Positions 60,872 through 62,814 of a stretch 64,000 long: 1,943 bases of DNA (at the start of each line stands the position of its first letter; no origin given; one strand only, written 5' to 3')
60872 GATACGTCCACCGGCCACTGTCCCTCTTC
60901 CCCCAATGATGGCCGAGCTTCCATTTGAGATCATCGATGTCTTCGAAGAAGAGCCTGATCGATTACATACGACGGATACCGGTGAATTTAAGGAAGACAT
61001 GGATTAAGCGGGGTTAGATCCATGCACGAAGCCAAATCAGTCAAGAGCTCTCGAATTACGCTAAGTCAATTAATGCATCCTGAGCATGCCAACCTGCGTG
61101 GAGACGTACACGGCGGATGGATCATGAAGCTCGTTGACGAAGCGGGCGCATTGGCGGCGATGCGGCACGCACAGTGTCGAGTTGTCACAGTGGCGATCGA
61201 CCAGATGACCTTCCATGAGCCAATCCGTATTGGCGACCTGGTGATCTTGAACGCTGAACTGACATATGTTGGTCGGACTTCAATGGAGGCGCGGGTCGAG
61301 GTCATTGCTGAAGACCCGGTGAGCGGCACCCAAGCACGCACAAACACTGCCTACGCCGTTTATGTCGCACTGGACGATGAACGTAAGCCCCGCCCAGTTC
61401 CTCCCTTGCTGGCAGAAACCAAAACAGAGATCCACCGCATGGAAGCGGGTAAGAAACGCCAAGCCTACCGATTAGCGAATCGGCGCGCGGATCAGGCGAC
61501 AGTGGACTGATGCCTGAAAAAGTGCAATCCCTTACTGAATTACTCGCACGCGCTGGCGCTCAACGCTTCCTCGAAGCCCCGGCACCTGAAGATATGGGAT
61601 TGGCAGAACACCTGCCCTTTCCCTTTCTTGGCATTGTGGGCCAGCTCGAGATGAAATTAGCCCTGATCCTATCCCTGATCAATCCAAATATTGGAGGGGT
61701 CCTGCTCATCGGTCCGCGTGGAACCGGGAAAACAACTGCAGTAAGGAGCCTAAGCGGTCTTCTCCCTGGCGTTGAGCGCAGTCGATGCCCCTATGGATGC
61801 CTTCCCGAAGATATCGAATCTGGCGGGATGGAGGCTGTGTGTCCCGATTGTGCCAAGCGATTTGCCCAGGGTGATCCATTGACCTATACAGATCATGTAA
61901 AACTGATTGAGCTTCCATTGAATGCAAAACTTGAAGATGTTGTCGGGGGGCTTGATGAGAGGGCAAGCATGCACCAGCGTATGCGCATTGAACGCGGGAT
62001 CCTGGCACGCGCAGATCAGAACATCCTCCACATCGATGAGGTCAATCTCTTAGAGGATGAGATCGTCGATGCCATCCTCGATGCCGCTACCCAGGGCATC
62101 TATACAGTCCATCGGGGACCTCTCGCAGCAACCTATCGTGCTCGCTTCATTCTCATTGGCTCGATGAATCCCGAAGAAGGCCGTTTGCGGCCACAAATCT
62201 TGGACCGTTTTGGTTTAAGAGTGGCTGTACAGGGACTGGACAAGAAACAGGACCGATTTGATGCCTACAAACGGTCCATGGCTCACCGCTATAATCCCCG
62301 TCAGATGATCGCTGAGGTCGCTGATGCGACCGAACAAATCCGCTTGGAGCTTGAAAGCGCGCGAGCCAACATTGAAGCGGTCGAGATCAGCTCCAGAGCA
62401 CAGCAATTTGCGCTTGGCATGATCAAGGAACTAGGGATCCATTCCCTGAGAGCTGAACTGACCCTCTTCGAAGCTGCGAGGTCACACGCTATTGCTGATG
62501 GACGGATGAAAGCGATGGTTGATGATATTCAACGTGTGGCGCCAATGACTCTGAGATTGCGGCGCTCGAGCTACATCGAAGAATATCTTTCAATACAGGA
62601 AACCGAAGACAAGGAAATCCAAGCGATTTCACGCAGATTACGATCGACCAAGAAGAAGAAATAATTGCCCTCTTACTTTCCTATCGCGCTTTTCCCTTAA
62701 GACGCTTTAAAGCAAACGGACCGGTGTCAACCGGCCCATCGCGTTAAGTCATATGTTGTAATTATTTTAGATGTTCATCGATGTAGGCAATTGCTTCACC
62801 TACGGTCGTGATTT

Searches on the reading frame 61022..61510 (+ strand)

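Call 92: search_protein_families(library=pfam, proteins=[window:61022-61510:+], max_evalue=0.001)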
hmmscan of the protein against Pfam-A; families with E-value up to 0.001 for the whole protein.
window:61022-61510:+ (162 aa): 1 family
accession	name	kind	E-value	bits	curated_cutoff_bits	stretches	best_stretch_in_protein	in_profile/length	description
PF03061.28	4HBT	-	1.2e-22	80.4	20.6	1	27-100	2-76/79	Thioesterase superfamily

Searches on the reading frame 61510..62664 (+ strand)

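Call 92: search_protein_families(library=pfam, proteins=[window:61510-62664:+], max_evalue=0.001)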
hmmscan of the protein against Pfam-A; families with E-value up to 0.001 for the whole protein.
window:61510-62664:+ (384 aa): 6 families
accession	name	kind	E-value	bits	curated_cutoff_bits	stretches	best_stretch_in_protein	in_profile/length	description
PF01078.27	Mg_chelatase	-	5.1e-10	39.5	20.3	1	159-221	96-158/207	Magnesium chelatase, subunit ChlI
PF17863.7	AAA_lid_2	-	7.1e-10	38.9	22.7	1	307-353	10-55/74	AAA lid domain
PF07728.20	AAA_5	-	4e-08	33.8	22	0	63-85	1-23/139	AAA domain (dynein-related subfamily)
PF00493.29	MCM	-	5.6e-07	29.3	23.3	1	151-228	103-180/224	MCM P-loop domain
PF13401.12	AAA_22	-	7.6e-06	26.7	27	1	64-217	8-122/130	AAA domain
PF00004.35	AAA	-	0.00067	20.6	21.2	0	64-83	1-20/131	ATPase family associated with various cellular activities (AAA)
